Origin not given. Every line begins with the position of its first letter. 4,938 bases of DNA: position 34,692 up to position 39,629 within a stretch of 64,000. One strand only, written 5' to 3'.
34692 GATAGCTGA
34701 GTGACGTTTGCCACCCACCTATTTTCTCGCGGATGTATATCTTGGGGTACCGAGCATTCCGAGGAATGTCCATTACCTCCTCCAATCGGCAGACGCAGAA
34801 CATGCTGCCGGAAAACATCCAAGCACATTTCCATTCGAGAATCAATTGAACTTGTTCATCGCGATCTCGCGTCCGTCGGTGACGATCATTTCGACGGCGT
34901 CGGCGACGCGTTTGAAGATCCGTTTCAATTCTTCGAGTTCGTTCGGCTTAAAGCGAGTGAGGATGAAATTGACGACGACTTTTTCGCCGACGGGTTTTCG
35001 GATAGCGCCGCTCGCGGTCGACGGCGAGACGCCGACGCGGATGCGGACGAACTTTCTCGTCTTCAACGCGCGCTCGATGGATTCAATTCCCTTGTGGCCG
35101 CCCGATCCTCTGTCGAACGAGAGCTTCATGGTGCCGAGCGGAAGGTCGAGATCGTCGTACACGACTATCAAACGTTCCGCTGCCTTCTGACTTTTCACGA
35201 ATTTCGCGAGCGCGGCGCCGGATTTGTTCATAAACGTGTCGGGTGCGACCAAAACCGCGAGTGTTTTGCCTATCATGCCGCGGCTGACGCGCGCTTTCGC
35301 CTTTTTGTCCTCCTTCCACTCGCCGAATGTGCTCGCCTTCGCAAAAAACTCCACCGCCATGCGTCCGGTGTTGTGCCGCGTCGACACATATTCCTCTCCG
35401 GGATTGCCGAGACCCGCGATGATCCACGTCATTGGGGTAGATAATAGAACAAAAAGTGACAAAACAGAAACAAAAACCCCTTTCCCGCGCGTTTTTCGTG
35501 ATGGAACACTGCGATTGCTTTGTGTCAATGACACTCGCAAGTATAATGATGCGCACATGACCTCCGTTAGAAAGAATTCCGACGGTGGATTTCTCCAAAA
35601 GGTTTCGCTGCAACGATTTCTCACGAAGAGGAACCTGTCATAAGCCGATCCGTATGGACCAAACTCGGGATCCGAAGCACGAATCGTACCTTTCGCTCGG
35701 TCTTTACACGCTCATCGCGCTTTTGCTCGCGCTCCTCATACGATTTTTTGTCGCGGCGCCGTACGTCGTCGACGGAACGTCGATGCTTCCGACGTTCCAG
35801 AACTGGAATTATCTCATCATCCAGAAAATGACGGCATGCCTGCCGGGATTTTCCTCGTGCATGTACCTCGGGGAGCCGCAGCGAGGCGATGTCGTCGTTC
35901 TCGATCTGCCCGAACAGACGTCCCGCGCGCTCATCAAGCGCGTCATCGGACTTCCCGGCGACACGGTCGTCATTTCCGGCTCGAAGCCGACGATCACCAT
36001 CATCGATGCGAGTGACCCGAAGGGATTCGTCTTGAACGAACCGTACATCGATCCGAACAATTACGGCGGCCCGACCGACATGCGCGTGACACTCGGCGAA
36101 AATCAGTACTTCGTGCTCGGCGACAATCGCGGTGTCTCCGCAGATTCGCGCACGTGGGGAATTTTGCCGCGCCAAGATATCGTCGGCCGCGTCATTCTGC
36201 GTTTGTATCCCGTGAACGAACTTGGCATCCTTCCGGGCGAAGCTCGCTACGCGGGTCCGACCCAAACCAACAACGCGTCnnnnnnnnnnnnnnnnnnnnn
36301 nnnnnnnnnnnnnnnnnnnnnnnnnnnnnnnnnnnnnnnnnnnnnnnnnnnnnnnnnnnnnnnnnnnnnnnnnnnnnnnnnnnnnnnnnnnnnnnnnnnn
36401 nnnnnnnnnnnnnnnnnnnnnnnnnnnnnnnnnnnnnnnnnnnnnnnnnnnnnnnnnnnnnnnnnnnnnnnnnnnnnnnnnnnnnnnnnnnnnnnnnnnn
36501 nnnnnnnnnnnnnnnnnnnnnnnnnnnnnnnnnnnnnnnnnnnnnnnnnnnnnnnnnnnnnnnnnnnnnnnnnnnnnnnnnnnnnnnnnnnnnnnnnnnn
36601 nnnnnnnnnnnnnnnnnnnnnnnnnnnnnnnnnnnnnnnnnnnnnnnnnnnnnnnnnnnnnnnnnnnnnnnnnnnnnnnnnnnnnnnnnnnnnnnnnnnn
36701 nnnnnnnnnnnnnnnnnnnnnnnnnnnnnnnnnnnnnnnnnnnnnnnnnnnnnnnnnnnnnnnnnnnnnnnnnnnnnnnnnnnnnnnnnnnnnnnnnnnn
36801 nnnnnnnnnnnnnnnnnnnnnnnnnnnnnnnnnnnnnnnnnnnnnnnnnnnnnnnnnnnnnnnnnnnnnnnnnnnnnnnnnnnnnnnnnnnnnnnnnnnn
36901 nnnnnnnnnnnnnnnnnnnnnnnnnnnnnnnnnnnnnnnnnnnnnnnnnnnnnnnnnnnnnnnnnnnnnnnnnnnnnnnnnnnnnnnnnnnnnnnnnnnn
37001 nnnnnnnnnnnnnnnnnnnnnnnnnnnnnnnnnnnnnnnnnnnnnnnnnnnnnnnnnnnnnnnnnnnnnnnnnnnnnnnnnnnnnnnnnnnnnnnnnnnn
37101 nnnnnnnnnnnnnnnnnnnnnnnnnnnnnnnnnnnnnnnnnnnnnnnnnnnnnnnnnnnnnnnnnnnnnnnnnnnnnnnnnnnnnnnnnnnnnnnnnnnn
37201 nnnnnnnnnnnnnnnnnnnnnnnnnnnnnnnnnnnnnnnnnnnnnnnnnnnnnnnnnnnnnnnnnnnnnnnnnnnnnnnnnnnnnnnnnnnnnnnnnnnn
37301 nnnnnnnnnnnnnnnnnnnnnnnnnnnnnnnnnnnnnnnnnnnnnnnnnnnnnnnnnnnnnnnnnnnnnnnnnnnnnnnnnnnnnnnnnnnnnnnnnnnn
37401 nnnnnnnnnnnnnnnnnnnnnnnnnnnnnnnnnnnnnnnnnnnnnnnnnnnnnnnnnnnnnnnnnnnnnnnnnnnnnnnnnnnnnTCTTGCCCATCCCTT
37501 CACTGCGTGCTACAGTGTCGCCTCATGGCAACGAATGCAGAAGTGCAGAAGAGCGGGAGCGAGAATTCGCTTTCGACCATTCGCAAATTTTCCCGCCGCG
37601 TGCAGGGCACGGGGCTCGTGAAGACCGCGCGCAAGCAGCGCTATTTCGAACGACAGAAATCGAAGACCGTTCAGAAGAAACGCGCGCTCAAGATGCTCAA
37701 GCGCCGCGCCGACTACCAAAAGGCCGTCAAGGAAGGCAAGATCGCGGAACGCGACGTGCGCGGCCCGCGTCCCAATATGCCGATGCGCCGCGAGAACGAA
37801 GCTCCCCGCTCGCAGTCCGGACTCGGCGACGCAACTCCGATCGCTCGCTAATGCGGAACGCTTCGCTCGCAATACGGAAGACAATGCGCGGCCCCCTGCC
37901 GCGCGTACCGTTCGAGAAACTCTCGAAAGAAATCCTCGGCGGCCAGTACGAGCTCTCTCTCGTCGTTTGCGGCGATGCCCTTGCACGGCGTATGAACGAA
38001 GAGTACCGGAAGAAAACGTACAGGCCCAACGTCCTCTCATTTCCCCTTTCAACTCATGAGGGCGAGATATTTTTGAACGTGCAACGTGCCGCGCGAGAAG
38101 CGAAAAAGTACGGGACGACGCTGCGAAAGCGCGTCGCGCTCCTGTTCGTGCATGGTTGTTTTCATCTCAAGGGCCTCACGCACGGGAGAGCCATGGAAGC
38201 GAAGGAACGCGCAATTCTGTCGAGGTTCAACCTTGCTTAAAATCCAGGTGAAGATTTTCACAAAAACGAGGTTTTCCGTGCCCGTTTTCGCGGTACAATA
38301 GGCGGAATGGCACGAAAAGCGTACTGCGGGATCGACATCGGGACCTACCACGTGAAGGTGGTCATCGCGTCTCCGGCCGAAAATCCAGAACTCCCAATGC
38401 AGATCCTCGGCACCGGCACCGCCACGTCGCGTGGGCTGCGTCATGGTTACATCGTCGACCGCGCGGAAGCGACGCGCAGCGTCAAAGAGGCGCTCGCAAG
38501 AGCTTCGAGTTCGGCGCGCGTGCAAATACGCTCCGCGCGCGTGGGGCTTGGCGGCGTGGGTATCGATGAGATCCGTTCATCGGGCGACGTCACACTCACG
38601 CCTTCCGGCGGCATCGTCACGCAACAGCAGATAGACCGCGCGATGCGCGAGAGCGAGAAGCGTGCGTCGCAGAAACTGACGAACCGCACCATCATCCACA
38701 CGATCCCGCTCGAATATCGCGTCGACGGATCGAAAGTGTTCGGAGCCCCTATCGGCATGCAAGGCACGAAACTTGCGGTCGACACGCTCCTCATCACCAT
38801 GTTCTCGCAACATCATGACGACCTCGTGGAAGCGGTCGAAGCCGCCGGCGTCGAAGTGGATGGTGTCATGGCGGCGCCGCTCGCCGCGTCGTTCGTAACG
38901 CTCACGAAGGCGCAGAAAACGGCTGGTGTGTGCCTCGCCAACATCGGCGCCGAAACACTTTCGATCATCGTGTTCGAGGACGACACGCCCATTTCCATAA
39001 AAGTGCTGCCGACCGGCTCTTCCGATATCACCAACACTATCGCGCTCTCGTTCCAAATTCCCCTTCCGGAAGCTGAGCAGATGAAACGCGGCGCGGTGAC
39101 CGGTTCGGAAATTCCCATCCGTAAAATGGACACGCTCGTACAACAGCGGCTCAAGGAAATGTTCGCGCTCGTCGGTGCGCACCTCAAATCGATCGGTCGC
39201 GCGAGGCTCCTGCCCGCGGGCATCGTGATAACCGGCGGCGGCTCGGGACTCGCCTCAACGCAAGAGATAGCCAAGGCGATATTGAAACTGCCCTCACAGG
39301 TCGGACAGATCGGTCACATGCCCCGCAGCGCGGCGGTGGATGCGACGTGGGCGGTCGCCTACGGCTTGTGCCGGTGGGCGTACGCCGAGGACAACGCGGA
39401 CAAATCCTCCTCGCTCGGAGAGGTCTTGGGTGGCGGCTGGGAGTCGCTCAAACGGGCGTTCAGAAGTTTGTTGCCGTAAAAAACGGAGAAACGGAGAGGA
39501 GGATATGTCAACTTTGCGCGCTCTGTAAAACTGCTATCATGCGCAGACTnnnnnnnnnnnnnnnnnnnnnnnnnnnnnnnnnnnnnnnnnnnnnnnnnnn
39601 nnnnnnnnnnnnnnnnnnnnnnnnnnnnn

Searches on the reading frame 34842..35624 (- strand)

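Call 83: search_protein_families(library=pfam, proteins=[window:34842-35624:-], max_evalue=0.00001)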
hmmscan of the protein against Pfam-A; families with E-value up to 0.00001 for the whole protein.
window:34842-35624:- (260 aa): 1 family
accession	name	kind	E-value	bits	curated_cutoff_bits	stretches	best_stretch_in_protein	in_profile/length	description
PF01195.25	Pept_tRNA_hydro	-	1e-51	175.8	27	1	68-260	1-183/183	Peptidyl-tRNA hydrolase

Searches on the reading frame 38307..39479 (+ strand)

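Call 83: search_protein_families(library=pfam, proteins=[window:38307-39479:+], max_evalue=0.00001)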
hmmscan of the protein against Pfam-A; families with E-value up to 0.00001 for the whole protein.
window:38307-39479:+ (390 aa): 3 families
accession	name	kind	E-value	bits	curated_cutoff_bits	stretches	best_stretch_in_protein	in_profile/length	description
PF14450.12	FtsA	-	3.2e-17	63.5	31.8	1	209-351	1-125/127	Cell division protein FtsA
PF02491.25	SHS2_FTSA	-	2.3e-14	53.9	25.4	1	88-164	6-79/79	SHS2 domain inserted in FTSA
PF11104.14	PilM_2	-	1.1e-08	34.9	27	0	159-332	127-304/340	Type IV pilus assembly protein PilM;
